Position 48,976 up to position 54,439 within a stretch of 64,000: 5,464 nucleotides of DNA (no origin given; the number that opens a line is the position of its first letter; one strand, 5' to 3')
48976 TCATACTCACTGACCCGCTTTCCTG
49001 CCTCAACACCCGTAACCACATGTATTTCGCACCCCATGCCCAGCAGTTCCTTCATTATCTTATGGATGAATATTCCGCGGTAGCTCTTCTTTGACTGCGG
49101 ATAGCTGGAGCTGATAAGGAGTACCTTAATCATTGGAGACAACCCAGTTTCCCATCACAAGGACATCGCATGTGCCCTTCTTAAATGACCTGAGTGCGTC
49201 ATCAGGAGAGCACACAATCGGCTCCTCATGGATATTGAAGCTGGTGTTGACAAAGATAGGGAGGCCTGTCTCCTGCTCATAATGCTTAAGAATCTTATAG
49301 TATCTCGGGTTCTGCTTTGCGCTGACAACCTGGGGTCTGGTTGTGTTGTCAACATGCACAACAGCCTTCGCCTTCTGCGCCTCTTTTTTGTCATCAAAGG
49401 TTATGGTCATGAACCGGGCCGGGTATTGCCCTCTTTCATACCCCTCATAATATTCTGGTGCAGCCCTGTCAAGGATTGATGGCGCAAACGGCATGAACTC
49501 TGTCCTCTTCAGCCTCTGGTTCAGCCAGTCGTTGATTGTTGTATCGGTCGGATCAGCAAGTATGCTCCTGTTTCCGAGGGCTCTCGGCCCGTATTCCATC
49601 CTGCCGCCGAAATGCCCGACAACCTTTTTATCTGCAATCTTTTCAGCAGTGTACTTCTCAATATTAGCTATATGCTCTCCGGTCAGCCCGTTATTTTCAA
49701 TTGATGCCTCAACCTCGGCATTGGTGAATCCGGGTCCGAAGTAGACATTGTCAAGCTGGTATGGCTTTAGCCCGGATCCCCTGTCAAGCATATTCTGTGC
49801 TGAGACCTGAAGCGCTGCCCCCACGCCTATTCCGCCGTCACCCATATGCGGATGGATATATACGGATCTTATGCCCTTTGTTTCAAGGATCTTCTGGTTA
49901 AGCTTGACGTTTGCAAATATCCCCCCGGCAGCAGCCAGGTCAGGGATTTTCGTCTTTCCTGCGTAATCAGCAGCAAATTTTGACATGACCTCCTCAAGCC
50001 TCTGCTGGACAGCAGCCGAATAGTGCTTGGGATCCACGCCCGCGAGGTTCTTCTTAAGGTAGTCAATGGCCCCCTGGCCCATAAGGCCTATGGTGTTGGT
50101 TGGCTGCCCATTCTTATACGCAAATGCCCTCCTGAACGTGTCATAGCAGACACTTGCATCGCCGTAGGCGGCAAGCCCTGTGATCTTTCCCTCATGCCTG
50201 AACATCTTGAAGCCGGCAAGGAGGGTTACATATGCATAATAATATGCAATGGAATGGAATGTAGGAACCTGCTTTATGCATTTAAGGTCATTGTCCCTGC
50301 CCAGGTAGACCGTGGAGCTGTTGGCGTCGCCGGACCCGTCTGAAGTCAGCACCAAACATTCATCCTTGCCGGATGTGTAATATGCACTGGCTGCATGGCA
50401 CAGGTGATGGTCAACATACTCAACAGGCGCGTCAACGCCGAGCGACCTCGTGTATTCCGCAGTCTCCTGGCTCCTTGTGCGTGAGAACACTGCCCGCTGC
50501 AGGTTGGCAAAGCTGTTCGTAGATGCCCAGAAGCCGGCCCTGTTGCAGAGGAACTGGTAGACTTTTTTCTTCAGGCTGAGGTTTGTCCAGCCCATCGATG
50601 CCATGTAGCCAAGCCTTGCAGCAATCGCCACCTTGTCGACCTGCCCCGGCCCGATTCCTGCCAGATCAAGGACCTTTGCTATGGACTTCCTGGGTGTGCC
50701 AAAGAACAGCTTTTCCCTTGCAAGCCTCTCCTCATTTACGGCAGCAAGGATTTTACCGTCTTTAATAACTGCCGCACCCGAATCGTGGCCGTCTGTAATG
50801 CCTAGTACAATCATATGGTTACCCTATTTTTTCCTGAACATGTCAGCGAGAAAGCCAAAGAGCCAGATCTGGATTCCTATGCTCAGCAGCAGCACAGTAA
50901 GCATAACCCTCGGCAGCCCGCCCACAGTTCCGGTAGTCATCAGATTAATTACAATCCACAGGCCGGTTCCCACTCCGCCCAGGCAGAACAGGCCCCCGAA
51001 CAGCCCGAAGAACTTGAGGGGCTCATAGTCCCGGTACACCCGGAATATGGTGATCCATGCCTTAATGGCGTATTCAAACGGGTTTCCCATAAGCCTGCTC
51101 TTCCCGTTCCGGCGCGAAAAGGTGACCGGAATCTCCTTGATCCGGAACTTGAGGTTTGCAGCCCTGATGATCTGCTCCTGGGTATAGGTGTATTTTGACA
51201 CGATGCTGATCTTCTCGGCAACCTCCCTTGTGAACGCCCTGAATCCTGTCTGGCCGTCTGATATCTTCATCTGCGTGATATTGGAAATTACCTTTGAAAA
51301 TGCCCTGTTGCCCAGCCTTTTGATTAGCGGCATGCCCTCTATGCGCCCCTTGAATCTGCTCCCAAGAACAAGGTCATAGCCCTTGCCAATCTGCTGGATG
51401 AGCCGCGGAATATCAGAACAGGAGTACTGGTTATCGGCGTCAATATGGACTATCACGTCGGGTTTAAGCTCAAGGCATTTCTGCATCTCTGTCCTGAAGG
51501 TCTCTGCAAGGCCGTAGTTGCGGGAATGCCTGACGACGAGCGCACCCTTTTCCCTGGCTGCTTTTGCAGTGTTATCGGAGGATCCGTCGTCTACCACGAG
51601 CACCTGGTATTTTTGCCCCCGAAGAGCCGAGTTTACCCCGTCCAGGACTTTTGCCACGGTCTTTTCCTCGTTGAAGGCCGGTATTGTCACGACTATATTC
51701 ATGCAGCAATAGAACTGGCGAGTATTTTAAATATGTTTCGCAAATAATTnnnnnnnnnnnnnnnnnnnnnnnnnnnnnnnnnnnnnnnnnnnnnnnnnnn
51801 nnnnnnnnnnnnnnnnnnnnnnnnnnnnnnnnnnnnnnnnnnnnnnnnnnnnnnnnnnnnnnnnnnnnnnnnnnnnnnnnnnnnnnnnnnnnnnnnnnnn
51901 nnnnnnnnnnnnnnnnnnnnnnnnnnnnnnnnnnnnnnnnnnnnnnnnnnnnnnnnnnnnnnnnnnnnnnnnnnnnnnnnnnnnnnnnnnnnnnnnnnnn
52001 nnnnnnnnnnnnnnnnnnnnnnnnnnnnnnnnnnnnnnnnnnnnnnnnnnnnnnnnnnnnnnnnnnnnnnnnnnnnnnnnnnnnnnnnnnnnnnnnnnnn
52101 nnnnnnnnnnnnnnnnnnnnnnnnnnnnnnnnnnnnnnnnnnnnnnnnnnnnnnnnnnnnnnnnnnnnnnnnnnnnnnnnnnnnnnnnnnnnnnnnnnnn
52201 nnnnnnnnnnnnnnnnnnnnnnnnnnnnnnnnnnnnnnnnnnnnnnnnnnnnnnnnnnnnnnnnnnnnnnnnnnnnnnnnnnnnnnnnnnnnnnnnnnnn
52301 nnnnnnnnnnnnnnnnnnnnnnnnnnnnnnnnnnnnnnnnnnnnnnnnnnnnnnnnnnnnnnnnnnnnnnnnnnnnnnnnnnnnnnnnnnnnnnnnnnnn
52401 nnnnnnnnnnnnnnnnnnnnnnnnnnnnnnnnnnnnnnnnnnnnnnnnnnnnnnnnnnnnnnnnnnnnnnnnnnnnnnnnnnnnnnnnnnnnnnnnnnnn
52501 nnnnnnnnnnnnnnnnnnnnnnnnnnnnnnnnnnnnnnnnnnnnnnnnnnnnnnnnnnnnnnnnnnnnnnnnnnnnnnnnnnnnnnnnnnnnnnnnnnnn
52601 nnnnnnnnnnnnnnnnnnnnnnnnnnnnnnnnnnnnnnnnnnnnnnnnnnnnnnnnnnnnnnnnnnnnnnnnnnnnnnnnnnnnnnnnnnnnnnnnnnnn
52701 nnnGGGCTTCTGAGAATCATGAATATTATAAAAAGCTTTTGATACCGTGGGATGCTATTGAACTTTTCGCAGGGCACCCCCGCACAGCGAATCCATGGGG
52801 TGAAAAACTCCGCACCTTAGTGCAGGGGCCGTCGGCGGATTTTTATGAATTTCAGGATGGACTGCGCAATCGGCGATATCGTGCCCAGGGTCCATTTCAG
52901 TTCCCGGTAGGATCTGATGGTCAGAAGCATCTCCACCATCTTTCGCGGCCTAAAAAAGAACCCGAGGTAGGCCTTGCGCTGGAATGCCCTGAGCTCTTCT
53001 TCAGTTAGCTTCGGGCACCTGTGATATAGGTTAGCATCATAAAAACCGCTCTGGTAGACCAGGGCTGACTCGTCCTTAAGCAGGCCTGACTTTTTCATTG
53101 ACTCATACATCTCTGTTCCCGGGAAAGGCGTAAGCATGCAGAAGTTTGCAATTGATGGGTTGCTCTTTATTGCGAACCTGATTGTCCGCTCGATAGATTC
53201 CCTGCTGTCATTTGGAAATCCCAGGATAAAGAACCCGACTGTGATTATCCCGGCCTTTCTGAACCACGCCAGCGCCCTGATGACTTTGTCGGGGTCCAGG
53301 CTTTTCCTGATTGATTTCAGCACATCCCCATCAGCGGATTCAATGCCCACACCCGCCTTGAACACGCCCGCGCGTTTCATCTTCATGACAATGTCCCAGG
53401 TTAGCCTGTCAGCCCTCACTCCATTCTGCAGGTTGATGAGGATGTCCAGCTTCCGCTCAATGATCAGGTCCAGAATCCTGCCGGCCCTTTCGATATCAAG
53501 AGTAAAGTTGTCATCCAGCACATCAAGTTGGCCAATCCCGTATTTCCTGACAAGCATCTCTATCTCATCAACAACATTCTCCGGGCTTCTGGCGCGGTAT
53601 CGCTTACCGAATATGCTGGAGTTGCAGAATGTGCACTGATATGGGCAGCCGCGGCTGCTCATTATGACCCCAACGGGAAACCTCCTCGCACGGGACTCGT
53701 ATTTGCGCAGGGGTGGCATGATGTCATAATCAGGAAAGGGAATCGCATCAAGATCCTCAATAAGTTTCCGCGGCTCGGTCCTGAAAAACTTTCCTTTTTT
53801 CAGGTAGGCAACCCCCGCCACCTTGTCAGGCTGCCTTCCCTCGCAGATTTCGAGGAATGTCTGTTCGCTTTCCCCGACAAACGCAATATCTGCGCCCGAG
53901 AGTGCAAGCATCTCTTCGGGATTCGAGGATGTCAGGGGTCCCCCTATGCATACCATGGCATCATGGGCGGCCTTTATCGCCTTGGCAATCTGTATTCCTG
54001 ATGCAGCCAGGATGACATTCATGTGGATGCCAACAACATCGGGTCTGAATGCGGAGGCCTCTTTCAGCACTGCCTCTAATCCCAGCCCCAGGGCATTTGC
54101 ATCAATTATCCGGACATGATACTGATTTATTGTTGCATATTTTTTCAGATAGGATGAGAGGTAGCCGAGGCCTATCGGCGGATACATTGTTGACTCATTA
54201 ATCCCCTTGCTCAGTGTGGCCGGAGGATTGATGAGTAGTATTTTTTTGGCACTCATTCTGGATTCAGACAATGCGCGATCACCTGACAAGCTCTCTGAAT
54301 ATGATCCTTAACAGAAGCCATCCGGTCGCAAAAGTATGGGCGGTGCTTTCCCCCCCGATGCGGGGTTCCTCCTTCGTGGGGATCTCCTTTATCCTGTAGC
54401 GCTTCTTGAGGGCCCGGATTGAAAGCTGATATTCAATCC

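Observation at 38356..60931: Predicted product is an unusually decorated deoxy/amino sugar: two E1/ColD-like 3-dehydratases with Fe-S-like Cys motifs, carbamoyltransferase and five class-B rSAMs alongside ugd/UXS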

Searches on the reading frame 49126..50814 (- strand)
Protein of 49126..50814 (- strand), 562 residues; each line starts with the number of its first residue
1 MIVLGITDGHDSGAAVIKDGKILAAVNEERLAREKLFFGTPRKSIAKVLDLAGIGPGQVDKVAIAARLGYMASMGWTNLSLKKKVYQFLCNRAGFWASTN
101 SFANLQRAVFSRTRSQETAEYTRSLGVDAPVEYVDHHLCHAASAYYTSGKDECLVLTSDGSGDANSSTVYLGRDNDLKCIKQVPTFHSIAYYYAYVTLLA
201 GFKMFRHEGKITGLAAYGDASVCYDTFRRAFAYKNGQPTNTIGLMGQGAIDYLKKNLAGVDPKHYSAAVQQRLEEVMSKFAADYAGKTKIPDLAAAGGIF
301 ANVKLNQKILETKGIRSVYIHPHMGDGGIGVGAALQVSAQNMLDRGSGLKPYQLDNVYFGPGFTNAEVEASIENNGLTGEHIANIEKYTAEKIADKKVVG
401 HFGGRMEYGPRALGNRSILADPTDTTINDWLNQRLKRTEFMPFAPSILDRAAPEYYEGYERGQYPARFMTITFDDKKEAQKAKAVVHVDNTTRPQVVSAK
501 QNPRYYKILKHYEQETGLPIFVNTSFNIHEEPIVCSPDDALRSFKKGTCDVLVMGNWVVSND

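Call 4: search_protein_families(library=pfam, proteins=[window:49126-50814:-])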
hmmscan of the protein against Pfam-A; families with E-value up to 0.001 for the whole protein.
window:49126-50814:- (562 aa): 3 families
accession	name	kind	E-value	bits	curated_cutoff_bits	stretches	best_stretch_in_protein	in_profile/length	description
PF16861.10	Carbam_trans_C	-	9e-61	204.8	27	1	390-560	1-169/170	Carbamoyltransferase C-terminus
PF02543.21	Carbam_trans_N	-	1.7e-39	136.7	24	1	4-335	3-346/346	Carbamoyltransferase N-terminus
PF22521.2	HypF_C_2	-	3.4e-05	24.2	27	1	253-332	157-240/241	Carbamoyltransferase, Kae1-like Domain, second subdomain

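Call 57: search_protein_families(library=ncbifam, proteins=[window:49126-50814:-], max_evalue=1e-8)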
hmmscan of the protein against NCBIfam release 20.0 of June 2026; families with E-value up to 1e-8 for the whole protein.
window:49126-50814:- (562 aa): 1 family
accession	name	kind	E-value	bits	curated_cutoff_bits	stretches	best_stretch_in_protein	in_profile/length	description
NF041651.1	nodul_NodU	equivalog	7e-35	120.8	1000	1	287-530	299-526/556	nodulation protein NodU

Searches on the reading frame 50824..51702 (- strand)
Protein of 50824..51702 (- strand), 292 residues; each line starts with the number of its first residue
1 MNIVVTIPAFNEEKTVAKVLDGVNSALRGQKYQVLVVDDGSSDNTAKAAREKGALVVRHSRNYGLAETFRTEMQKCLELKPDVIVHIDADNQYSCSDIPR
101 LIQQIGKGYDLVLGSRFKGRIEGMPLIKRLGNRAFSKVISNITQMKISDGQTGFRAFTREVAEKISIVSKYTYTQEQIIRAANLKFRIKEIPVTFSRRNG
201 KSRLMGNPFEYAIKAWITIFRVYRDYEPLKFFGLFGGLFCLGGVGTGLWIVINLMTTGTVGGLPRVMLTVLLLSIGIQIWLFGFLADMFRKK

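Call 5: search_protein_families(library=pfam, proteins=[window:50824-51702:-])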
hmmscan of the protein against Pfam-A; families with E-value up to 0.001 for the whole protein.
window:50824-51702:- (292 aa): 1 family
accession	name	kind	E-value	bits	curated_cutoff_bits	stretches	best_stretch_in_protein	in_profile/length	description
PF00535.33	Glycos_transf_2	-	1.8e-23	83.7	23.3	1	5-165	2-167/168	Glycosyl transferase family 2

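Call 57: search_protein_families(library=ncbifam, proteins=[window:50824-51702:-], max_evalue=1e-8)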
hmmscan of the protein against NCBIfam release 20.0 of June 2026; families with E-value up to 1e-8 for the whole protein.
window:50824-51702:- (292 aa): 7 families
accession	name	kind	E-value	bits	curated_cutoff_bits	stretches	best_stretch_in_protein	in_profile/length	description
TIGR04182.1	glyco_TIGR04182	equivalog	2.6e-44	151.8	325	1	3-289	2-282/293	S-layer glycoprotein N-glycosyltransferase AglJ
NF041391.1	DPhHxTase_Halo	equivalog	8.7e-36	122.9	375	1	9-214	3-200/213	dolichyl-phosphate hexose transferase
NF058614.1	PPMAGASynPpgS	equivalog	1.1e-27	96.9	370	1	4-194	3-195/226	polyprenyl-phospho-N-acetylgalactosaminyl synthase PpgS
NF007986.1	PRK10714.1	equivalog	9.8e-22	77.4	529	1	3-287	8-291/316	undecaprenyl-phosphate 4-deoxy-4-formamido-L-arabinose transferase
NF047588.1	GlcsyltransPgfSStrep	equivalog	2e-19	70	500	1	1-287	1-285/308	glycosyltransferase PgfS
NF010496.0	PRK13915.1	equivalog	8.5e-13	48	262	1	2-91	32-127/307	glucosyl-3-phosphoglycerate synthase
TIGR03937.1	PgaC_IcaA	equivalog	8.2e-09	34.9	422.3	0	3-92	47-137/407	poly-beta-1,6-N-acetyl-D-glucosamine synthase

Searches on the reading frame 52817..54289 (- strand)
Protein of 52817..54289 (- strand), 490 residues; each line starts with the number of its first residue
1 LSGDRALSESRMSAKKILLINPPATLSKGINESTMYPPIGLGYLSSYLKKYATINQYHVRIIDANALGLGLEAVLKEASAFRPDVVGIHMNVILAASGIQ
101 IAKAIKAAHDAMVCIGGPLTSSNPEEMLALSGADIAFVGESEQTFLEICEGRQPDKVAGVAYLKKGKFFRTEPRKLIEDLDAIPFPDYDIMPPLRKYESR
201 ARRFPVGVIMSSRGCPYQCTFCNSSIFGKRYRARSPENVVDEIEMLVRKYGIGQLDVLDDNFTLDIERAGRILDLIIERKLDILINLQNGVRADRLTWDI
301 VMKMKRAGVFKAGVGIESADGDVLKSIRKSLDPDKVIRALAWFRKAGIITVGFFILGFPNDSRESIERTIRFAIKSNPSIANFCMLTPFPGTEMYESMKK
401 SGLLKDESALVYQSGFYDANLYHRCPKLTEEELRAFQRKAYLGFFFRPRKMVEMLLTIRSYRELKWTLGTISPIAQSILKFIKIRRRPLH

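Call 5: search_protein_families(library=pfam, proteins=[window:52817-54289:-])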
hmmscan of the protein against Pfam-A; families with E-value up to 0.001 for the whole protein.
window:52817-54289:- (490 aa): 3 families
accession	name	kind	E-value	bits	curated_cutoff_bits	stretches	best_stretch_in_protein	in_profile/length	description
PF04055.27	Radical_SAM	-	5.3e-25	88.9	29.5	1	211-373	3-166/166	Radical SAM superfamily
PF02310.24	B12-binding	-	1e-12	48.4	32.1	1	36-148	12-120/121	B12 binding domain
PF19864.5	Radical_SAM_N2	-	2.8e-05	24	29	1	92-151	68-124/151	Radical SAM proteins, N-terminal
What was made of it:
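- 52817..54289 (-): B12-binding radical SAM enzyme in the #1 operon. Role unknown: methylase, or other radical chemistry on the sugar. PF02310 + PF04055 (call 5).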

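Call 57: search_protein_families(library=ncbifam, proteins=[window:52817-54289:-], max_evalue=1e-8)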
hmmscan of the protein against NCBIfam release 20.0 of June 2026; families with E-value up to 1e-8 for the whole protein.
window:52817-54289:- (490 aa): 21 families
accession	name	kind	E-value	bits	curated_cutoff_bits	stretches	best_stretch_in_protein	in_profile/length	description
TIGR03471.1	HpnJ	equivalog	2.2e-58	198.3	577.6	1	59-456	47-444/472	hopanoid biosynthesis associated radical SAM protein HpnJ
TIGR02026.1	BchE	equivalog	2.8e-51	174.9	481.35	1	16-452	1-444/497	magnesium-protoporphyrin IX monomethyl ester anaerobic oxidative cyclase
NF038361.1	rSAM_Sden_1168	equivalog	2.7e-42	145.1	575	1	13-412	61-487/560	Sden_1168 family B12-binding radical SAM P-methyltransferase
TIGR03975.1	rSAM_ocin_1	subfamily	7.2e-38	130.5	281.85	1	70-369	116-423/606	RiPP maturation radical SAM C-methyltransferase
TIGR04072.2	rSAM_ladder_B12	equivalog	1.7e-34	119.2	360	1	38-437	18-409/443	lipid biosynthesis B12-binding/radical SAM protein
NF050148.1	rSAM_ApyD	equivalog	4.8e-34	117.7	750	1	80-399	72-394/645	RiPP biosynthesis radical SAM protein ApyD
TIGR04367.1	HpnR_B12_rSAM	equivalog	1.5e-30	106.2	650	1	55-399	35-374/490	hopanoid C-3 methylase HpnR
TIGR04479.1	bcpD_PhpK_rSAM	subfamily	3.7e-29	101.4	600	1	78-379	106-412/504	PhpK family radical SAM P-methyltransferase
TIGR04013.1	B12_SAM_MJ_1487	hypoth_equivalog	1.7e-28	99.6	251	1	73-248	33-194/382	TIGR04013 family B12-binding domain/radical SAM domain-containing protein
TIGR04385.1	B12_rSAM_cofa1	equivalog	1.6e-26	93.5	450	1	16-372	1-360/438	B12 lower ligand biosynthesis radical SAM protein BzaD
TIGR04014.1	B12_SAM_MJ_0865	equivalog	7.1e-26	91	360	1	101-438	57-391/434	methyl-coenzyme M reductase glutamine C-methyltransferase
TIGR04295.1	B12_rSAM_oligo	hypoth_equivalog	2.7e-25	88.9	400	1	17-395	2-381/422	TIGR04295 family B12-binding domain-containing radical SAM protein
NF033070.1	rSAM_AprD4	equivalog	4.2e-22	78.7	500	1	177-432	167-419/456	AprD4 family radical SAM diol-dehydratase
NF033712.0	B12_rSAM_KedN5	subfamily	7.6e-20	70.6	700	1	38-404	17-397/624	KedN5 family methylcobalamin-dependent radical SAM C-methyltransferase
NF040542.1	rSAM_RCCLKC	equivalog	3.1e-14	53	450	1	83-367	49-341/423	arsinothricin biosynthesis radical SAM protein ArsL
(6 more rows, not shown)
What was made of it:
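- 52817..54289 (-): Best NCBIfam matches HpnJ 198, BchE 175, all below cut-off (call 57).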
